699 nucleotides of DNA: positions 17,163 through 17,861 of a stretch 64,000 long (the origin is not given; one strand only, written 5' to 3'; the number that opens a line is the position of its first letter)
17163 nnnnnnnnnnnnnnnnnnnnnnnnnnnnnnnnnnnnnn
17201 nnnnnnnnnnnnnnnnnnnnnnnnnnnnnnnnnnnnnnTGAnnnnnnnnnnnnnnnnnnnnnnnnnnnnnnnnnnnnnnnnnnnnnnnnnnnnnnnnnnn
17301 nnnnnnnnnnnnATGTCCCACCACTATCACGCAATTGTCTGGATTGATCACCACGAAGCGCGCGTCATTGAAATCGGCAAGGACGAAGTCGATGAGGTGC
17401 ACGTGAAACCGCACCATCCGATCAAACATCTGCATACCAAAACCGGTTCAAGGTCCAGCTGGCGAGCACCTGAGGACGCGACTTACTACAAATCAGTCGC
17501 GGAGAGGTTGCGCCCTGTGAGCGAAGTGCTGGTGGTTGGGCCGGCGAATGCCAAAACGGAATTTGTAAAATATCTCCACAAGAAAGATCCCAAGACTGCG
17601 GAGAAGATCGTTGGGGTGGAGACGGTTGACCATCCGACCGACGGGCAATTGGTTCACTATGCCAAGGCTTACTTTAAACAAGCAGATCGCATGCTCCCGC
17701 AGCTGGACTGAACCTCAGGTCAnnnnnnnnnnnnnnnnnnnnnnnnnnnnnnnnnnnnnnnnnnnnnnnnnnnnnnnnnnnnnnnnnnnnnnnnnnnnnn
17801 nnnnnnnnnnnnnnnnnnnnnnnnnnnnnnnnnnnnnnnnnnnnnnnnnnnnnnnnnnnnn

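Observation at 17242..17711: Hypoxia-regulated stand-alone eRF1-domain protein: candidate new ribosome hibernation or rescue factor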

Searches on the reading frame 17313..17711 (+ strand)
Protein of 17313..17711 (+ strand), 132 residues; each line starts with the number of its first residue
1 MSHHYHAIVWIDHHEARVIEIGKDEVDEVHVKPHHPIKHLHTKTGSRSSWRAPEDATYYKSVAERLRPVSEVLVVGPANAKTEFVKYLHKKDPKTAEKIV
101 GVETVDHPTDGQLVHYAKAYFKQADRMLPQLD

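Call 6: search_protein_families(library=pfam, proteins=[window:17313-17708:+], max_evalue=10)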
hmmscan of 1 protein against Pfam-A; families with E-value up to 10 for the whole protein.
window:17313-17708:+ (132 aa): 2 families
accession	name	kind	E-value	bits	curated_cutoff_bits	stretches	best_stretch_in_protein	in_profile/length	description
PF18854.6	baeRF_family10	-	0.012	16.4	27.1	1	5-101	15-121/143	Bacterial archaeo-eukaryotic release factor family 10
PF03464.20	eRF1_2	-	0.029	15.1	27.1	1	9-105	5-113/133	eRF1 domain 2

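Call 7: search_protein_families(library=ncbifam, proteins=[window:17313-17708:+], max_evalue=10)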
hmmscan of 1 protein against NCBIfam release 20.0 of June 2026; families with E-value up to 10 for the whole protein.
window:17313-17708:+ (132 aa): 2 families
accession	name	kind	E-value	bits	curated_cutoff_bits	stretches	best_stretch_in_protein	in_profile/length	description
TIGR00111.1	pelota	equivalog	0.00033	20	177.65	1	7-103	137-230/351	mRNA surveillance protein pelota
TIGR03676.1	aRF1_eRF1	equivalog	0.1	11.4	234.7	1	68-109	208-251/403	peptide chain release factor aRF-1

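Call 8: search_solved_structures(query=window:17313-17708:+, max_evalue=10, show_alignments=2)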
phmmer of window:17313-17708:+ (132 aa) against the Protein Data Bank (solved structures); distinct sequences matched with E-value up to 10: 3.
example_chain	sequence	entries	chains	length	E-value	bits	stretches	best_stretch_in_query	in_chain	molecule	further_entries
5yh1_A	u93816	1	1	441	0.015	18.8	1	8-95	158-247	Member of s1p family of ribosomal proteins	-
3j15_A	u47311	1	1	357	0.039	17.5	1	51-104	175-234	Protein pelota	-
2lxf_A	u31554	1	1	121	0.24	14.9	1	73-104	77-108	Uncharacterized protein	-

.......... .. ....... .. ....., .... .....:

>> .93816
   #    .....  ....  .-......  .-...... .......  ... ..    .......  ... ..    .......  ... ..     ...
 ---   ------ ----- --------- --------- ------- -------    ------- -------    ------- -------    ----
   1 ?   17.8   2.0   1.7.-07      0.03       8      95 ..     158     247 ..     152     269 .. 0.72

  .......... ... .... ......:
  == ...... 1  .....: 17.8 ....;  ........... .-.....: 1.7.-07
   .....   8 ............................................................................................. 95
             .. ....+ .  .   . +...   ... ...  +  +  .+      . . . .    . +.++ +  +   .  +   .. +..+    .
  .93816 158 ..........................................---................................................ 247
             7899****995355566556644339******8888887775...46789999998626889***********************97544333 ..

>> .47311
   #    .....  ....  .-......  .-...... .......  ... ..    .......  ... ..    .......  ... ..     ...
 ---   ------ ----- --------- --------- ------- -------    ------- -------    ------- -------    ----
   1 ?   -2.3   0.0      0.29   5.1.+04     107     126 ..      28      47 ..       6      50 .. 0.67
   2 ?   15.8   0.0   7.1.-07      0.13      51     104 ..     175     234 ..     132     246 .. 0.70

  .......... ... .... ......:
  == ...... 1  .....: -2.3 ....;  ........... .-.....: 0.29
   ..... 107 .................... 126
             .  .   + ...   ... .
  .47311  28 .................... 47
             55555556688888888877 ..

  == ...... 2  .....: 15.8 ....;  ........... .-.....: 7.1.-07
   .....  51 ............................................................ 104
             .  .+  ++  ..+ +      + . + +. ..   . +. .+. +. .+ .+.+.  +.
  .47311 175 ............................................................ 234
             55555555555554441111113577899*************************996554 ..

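Call 9: find_homologous_proteins(query=window:17313-17708:+, max_evalue=0.001)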
Query window:17313-17708:+ (132 aa): 1322 proteins with E <= 0.001 among 1328 candidates; the best 120 are listed.
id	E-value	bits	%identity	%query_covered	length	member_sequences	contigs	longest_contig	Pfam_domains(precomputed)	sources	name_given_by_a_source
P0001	6.7e-81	287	96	100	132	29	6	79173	-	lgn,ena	-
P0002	7.1e-75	267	88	100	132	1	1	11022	-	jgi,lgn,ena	-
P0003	2.3e-72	259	86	100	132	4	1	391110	-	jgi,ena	-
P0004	4.6e-72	258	86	100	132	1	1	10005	-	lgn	-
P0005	6.3e-61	222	73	100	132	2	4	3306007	-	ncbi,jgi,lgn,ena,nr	ncbi:MAG: translational machinery protein [Parvibaculaceae bacterium]|jgi:stalled ribosome rescue pr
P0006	4.8e-59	216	70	100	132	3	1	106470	-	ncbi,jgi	-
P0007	6.8e-58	213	69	100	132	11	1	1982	-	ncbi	-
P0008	2.2e-54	201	69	100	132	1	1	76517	-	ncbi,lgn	ncbi:MAG: translational machinery protein [Parvibaculum sp.]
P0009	6.0e-54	200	65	98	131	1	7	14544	-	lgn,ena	-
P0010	3.4e-52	194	63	99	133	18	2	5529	-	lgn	-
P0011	1.7e-51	192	64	98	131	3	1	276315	-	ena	-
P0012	4.7e-51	190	63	100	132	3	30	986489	-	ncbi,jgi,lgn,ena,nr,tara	ncbi:MAG: translational machinery protein [Alphaproteobacteria bacterium]|jgi:stalled ribosome rescu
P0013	7.4e-50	187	61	97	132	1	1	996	-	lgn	-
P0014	2.3e-49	185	63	99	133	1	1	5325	-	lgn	-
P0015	8.9e-49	183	63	99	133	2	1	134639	-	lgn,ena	-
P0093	1.4e-37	147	57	96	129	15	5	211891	-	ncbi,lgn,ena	-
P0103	2.2e-37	146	54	97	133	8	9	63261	-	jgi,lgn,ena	jgi:stalled ribosome rescue protein Dom34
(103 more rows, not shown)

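Call 15: find_related_loci(query=A1, collection=genome_contigs, flank=4000)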
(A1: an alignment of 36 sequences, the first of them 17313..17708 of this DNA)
Query A1 (132 aa) in genome_contigs; peptide patterns used: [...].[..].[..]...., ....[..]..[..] (x = any residue, [..] = any of these).
599 stretches matched a pattern (row limit reached: there are more); 532 encode a relative of the query (tblastn E <= 1e-3); the best 80 are kept; 80 distinct loci.
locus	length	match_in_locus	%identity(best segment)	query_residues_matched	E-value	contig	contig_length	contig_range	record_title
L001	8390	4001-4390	95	1-130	2e-82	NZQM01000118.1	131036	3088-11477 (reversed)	MAG: Parvibaculum sp. isolate EAC60 MHASMcontig_1036241, whole genome shotgun sequence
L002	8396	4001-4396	92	1-132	1e-80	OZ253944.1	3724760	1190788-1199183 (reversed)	MAG: Parvibaculaceae bacterium isolate 9451e3e7-cc4b-4a1e-a967-1caca904a2e9 genome assembly, chromosome: 1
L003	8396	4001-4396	88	1-132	9e-79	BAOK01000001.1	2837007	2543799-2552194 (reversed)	Alpha proteobacterium Mf 1.05b.01 DNA, contig: contig01, whole genome shotgun sequence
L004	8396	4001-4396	89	1-132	4e-78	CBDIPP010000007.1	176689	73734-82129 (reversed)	MAG: uncultured Parvibaculaceae bacterium isolate C9799-m2-bin18 genome assembly, contig: P-CCAP979-9-C302, whole genome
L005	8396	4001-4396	71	1-132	9e-65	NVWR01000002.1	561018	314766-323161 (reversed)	MAG: Rhodobiaceae bacterium isolate NORP32 Contig_source1382A_10, whole genome shotgun sequence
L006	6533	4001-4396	70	1-132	3e-63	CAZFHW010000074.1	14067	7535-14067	MAG TPA_asm: uncultured Parvibaculum sp. isolate SRP215229_co1_16 genome assembly, contig: NODE_2760_length_14067_cov_25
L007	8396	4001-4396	63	1-132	7e-57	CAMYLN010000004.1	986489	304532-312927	MAG: Parvibaculaceae bacterium isolate Biocath_Alpha_11 genome assembly, contig: k127_21146, whole genome shotgun sequen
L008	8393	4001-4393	63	1-131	3e-56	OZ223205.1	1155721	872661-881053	MAG: uncultured Parvibaculum sp. isolate f1c4af71-90b9-442a-bafc-77d30313e92e genome assembly, chromosome: 1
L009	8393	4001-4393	63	1-131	4e-56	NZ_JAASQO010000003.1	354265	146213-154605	Parvibaculum indicum strain DSM 25305 Ga0373335_03, whole genome shotgun sequence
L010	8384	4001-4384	63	4-131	2e-51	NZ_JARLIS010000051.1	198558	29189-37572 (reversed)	MAG: Parvibaculum sp. isolate MAG_BA296 MetaBAT2_Bin_296_Anoxic_k141_2290103, whole genome shotgun sequence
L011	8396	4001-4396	55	1-132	6e-50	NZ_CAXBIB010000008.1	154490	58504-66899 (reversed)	MAG: uncultured Parvibaculum sp. isolate ERR2762144_binner12_Refined_24 ERZ3421829.20, whole genome shotgun sequence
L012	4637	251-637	64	4-132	1e-49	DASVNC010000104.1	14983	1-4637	MAG TPA_asm: Parvibaculum sp. isolate SMAG_U3116 k141_51421, whole genome shotgun sequence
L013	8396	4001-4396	52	1-132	5e-47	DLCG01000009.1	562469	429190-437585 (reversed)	MAG TPA_asm: Rhodobiaceae bacterium UBA7804 UBA7804_contig_478, whole genome shotgun sequence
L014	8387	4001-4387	55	4-132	9e-46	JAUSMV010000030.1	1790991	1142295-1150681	MAG: Parvibaculum sp. isolate E19_maxbin.097_sub E19_k141_607206, whole genome shotgun sequence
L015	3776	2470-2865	48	1-132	3e-45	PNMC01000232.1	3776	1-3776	MAG: Parvibaculum sp. isolate DS1.004 DS1_1007518_3776, whole genome shotgun sequence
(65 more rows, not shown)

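Call 17: predict_structure(alignment_id=A1)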
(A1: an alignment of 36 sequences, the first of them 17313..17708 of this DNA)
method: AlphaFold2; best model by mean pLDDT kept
length: 132 residues; sequences in the alignment: 36
mean_pLDDT: 79.3   pTM: 0.73
mean pLDDT of the five models: 79.3, 79.4, 77.2, 74.5, 73.2
residues with pLDDT >= 90: 55; 70-90: 44; 50-70: 15; < 50: 18
segments of 3 or more residues with pLDDT < 50: 38-51
pLDDT, mean of each block of 10 residues (from residue 1): 75 90 83 64 44 73 90 89 92 93 90 90 64 49
secondary structure, 60 per line:
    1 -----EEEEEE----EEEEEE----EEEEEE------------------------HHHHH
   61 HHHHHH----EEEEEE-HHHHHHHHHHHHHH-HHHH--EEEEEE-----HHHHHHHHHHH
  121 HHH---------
elements in order: E6-11 E16-21 E26-31 H56-66 E71-76 H78-91 H93-96 E99-104 H110-123

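Call 19: fold_search(model_id=the predicted structure, library=pdb)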
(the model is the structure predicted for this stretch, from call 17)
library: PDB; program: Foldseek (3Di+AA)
matches with E <= 10: 1212; with E <= 0.001: 31
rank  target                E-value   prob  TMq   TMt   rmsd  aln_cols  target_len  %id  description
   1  4af1                  1.7e-06  1.00  0.67  0.25   3.8       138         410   22  Archeal Release Factor aRF1 (released 2013-03-20)
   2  8hku_ARF1             1.7e-05  1.00  0.63  0.39   4.4       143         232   15  Cryo-EM Structures and Translocation Mechanism of Crenarchaeota Ribosome (released 2023-08-16)
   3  3oby_A                2.0e-05  1.00  0.60  0.27   2.8       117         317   16  Crystal structure of Archaeoglobus fulgidus Pelota reveals inter-domain structural plasticity (released 2010-09-01)
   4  6zme_CH               3.2e-05  1.00  0.59  0.22   4.2       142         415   14  SARS-CoV-2 Nsp1 bound to the human CCDC124-80S-eERF1 ribosome complex (released 2020-08-12)
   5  6p5n_Aq               3.4e-05  1.00  0.66  0.24   3.9       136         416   13  Structure of a mammalian 80S ribosome in complex with a single translocated Israeli Acute Paralysis Virus IRES and eR (released 2019-09-25)
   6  5lzu_ii               5.0e-05  1.00  0.64  0.24   4.0       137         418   16  Structure of the mammalian ribosomal termination complex with accommodated eRF1 (released 2016-11-30)
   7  9i2d_CR               6.5e-05  1.00  0.64  0.24   4.0       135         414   16  NMT1-NAC bound human RNC with 10 amino acid ARF1-linker (released 2026-02-04)
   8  5lzv_ii               6.5e-05  1.00  0.64  0.24   3.9       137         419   15  Structure of the mammalian ribosomal termination complex with accommodated eRF1(AAQ) and ABCE1. (released 2016-11-30)
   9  3agk                  6.5e-05  1.00  0.58  0.25   5.8       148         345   16  Crystal structure of archaeal translation termination factor, aRF1 (released 2010-11-03)
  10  2qi2                  7.5e-05  1.00  0.57  0.26   4.8       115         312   16  Crystal structure of the Thermoplasma acidophilum Pelota protein (released 2007-10-09)
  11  8v9k_z                7.5e-05  1.00  0.61  0.25   5.1       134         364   13  Cryo-EM structure of the Mycobacterium smegmatis 70S ribosome in complex with hibernation factor Rv2629 (Balon) (Struc (released 2024-02-07)
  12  6xa1_j                8.0e-05  1.00  0.66  0.27   3.8       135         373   13  Structure of a drug-like compound stalled human translation termination complex (released 2020-10-07)
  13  3jag_ii               1.5e-04  1.00  0.61  0.23   4.8       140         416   15  Structure of a mammalian ribosomal termination complex with ABCE1, eRF1(AAQ), and the UAA stop codon (released 2015-08-12)
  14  3wxm_F                1.5e-04  1.00  0.54  0.24   4.5       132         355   15  Crystal structure of archaeal Pelota and GTP-bound EF1 alpha complex (released 2014-09-03)
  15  3wxm_H                1.7e-04  1.00  0.49  0.22   5.1       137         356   12  Crystal structure of archaeal Pelota and GTP-bound EF1 alpha complex (released 2014-09-03)
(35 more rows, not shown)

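Call 20: find_encoding_contigs(protein=window:17313-17711:+, flank=10000, max_places=3)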
Protein window:17313-17711:+ (132 aa): 1 contig read that carries it; 1 place shown.
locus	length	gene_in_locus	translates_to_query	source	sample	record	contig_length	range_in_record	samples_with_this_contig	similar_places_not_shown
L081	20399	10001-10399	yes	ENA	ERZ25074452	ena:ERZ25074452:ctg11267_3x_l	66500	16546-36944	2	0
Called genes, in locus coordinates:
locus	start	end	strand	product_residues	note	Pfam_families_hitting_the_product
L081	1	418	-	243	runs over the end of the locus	PF00005:ABC_tran, PF13304:AAA_21 (faint)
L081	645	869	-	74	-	-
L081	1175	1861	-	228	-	PF06835:LptC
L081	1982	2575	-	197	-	PF01612:DNA_pol_A_exo1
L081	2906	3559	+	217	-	PF04191:PEMT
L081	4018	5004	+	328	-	PF00106:adh_short (faint), PF01073:3Beta_HSD, PF01370:Epimerase, PF05368:NmrA, PF07993:NAD_binding_4 (faint), PF13460:NAD_binding_10, PF16363:GDP_Man_Dehyd (weak), PF04321:RmlD_sub_bind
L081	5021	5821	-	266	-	PF02673:BacA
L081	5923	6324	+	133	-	PF00376:MerR, PF13411:MerR_1, PF09278:MerR-DNA-bind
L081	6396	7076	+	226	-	PF13417:GST_N_3, PF13409:GST_N_2, PF00043:GST_C (weak)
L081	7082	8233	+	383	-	PF08331:QueG_DUF1730, PF13187:Fer4_9 (faint), PF25160:LdpA_Fe-S-bd (faint), PF13484:Fer4_16, PF13646:HEAT_2 (weak)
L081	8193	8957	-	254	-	PF13371:TPR_9 (faint), PF07719:TPR_2 (faint), PF13432:TPR_16 (faint)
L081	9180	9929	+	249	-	-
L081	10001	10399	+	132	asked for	-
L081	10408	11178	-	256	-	PF12697:Abhydrolase_6, PF12146:Hydrolase_4, PF00561:Abhydrolase_1, PF00756:Esterase (faint)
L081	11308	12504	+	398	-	PF13439:Glyco_transf_4, PF13477:Glyco_trans_4_2 (weak), PF13579:Glyco_trans_4_4, PF00534:Glycos_transf_1, PF13692:Glyco_trans_1_4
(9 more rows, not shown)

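Call 41: search_protein_families(library=pfam, alignment_id=A1, max_evalue=1)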
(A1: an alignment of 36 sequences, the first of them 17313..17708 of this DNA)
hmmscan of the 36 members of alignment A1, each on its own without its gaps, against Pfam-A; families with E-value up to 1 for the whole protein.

A. member 1, window:17313-17708:+ (132 aa): 2 families
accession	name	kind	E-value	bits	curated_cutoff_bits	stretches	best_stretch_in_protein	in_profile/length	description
PF18854.6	baeRF_family10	-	0.012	16.4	27.1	1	5-101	15-121/143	Bacterial archaeo-eukaryotic release factor family 10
PF03464.20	eRF1_2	-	0.029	15.1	27.1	1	9-105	5-113/133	eRF1 domain 2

B. families by the number of members that match (of 36 scanned): 13 families
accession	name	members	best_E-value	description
PF18854.6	baeRF_family10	9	0.0048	Bacterial archaeo-eukaryotic release factor family 10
PF03464.20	eRF1_2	9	0.0054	eRF1 domain 2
PF18856.6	baeRF_family12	2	0.034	Bacterial archaeo-eukaryotic release factor family 12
PF11382.13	MctB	2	0.042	Copper transport outer membrane protein, MctB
PF13434.12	Lys_Orn_oxgnase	1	0.04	L-lysine 6-monooxygenase/L-ornithine 5-monooxygenase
PF15698.10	Phosphatase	1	0.063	Phosphatase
PF10116.14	Host_attach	1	0.095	Protein required for attachment to host cells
PF18301.6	preATP-grasp_3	1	0.12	pre ATP-grasp 3 domain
PF03937.21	Sdh5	1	0.12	Flavinator of succinate dehydrogenase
PF14136.11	DUF4303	1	0.13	Domain of unknown function (DUF4303)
PF18306.6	LDcluster4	1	0.19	SLOG cluster4 family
PF25264.1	DUF7864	1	0.24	Domain of unknown function (DUF7864)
PF23558.1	TPR_P4H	1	0.33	Prolyl 4-hydroxylase peptide-substrate-binding domain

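Call 44: search_solved_structures(query=A1, max_evalue=1, show_alignments=3)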
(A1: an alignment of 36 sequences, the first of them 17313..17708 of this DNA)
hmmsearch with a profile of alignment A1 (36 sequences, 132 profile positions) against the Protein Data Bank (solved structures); distinct sequences matched with E-value up to 1: 5.
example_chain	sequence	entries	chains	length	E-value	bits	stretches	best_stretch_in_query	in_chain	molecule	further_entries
3j15_A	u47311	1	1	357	8.5e-05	26.1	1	25-100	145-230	Protein pelota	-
3oby_A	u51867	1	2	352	0.0029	21.1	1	51-103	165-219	Protein pelota homolog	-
7c1o_A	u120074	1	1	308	0.41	14.2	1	49-124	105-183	GTPase Era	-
3iev_A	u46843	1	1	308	0.41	14.2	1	49-124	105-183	GTP-binding protein era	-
3r9w_A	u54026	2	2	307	0.41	14.2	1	49-124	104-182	GTPase Era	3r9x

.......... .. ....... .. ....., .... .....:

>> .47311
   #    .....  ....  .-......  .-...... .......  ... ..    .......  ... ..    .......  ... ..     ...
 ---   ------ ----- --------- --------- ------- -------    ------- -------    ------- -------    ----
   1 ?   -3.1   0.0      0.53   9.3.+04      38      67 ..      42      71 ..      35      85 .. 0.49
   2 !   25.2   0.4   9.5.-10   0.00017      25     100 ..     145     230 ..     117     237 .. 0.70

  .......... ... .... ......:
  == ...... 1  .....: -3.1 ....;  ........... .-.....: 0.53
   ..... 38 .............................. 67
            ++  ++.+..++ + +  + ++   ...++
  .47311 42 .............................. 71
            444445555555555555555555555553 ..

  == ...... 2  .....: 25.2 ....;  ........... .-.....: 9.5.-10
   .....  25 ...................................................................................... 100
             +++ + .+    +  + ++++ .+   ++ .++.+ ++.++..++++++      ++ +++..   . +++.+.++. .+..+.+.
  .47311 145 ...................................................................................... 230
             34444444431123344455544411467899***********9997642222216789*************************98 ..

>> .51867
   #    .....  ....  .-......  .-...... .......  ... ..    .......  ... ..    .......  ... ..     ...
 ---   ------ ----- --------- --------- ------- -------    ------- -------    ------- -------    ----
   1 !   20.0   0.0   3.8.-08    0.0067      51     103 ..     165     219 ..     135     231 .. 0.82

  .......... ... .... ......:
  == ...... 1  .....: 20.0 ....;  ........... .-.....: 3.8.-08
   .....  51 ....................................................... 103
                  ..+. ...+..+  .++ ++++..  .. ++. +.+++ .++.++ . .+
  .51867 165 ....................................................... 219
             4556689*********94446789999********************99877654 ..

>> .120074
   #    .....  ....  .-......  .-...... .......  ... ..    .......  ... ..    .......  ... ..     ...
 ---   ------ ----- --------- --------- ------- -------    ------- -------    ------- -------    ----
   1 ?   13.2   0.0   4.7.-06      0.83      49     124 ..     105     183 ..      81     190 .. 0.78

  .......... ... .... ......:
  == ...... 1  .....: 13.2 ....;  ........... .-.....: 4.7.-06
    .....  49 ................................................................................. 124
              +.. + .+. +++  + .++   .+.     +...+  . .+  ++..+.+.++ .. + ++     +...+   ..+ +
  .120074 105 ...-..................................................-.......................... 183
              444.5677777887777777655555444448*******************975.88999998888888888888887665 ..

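Call 53: search_protein_representatives(alignment_id=A1)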
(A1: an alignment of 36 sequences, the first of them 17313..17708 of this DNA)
Query: 36 sequences, 132 profile positions. Proteins with E-value up to 0.001 (for the whole library): 2997; up to 1e-10: 1076; up to 1e-30: 108. The best 150 are listed.
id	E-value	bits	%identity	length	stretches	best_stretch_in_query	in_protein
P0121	1.6e-54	200.0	-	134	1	2-131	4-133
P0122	2.2e-54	199.5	-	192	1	2-124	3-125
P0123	1.3e-53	197.0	-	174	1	2-123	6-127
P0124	7.8e-51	188.1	-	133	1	1-123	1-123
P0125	3.3e-47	176.3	-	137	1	1-130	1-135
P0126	3.0e-46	173.2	-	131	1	1-131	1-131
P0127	3.9e-46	172.9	-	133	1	1-131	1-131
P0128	1.1e-45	171.4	-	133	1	1-129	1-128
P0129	4.8e-45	169.3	-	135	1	1-131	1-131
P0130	4.0e-44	166.3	-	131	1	1-131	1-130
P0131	5.1e-42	159.5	-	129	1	6-128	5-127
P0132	6.8e-42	159.1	-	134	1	5-128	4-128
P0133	8.1e-42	158.9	-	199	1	1-115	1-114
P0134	1.5e-41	158.1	-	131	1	4-130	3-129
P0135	3.6e-41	156.8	-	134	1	1-131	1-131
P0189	2.8e-33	131.2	-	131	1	6-127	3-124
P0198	7.0e-33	130.0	-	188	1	3-128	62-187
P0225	9.6e-31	123.1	-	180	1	21-127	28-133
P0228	1.3e-30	122.7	-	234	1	6-129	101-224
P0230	1.5e-30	122.4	-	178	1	4-112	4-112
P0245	8.6e-30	120.0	-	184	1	8-127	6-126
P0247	1.4e-29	119.3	-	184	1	2-95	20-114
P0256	3.2e-29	118.1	-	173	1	6-125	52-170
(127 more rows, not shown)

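Call 55: search_protein_families(library=pfam, alignment_id=A2, max_evalue=0.1)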
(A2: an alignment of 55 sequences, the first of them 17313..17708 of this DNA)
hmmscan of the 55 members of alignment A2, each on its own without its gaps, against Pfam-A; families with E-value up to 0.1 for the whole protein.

A. member 1, window:17313-17708:+ (132 aa): 2 families
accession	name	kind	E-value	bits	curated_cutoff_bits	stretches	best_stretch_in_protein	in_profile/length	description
PF18854.6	baeRF_family10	-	0.012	16.4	27.1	1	5-101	15-121/143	Bacterial archaeo-eukaryotic release factor family 10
PF03464.20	eRF1_2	-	0.029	15.1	27.1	1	9-105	5-113/133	eRF1 domain 2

B. families by the number of members that match (of 55 scanned): 23 families
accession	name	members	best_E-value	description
PF03464.20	eRF1_2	13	0.00078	eRF1 domain 2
PF18854.6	baeRF_family10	4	0.00016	Bacterial archaeo-eukaryotic release factor family 10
PF22749.2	Arb2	3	0.0047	Arb2 domain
PF18844.6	baeRF_family2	3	0.034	Bacterial archaeo-eukaryotic release factor family 2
PF13087.12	AAA_12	2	0.014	AAA domain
PF01210.29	NAD_Gly3P_dh_N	2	0.018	NAD-dependent glycerol-3-phosphate dehydrogenase N-terminus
PF09363.15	XFP_C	1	0.0019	XFP C-terminal domain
PF18102.6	DTC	1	0.0063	Deltex C-terminal domain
PF01297.22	ZnuA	1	0.012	Zinc-uptake complex component A periplasmic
PF00682.25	HMGL-like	1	0.012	HMGL-like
PF13434.12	Lys_Orn_oxgnase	1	0.028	L-lysine 6-monooxygenase/L-ornithine 5-monooxygenase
PF02233.22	PNTB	1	0.045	NAD(P) transhydrogenase beta subunit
PF14136.11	DUF4303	1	0.046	Domain of unknown function (DUF4303)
PF11382.13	MctB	1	0.056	Copper transport outer membrane protein, MctB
PF24797.1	Beta-prop_WDR35_TULP_N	1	0.061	WDR35/TULP4 N-terminal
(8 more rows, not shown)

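Call 56: find_encoding_contigs(protein=P0189, flank=4000, max_places=3)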
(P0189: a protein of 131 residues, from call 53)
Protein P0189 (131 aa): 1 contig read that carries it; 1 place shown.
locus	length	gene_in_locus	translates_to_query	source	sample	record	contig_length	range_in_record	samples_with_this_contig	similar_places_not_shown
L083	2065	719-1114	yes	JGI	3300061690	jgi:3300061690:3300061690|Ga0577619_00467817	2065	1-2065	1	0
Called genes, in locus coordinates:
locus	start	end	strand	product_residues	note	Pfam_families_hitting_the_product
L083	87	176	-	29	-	-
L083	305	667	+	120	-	PF01258:zf-dskA_traR (weak)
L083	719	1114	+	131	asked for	-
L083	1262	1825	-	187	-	PF00440:TetR_N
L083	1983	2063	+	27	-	?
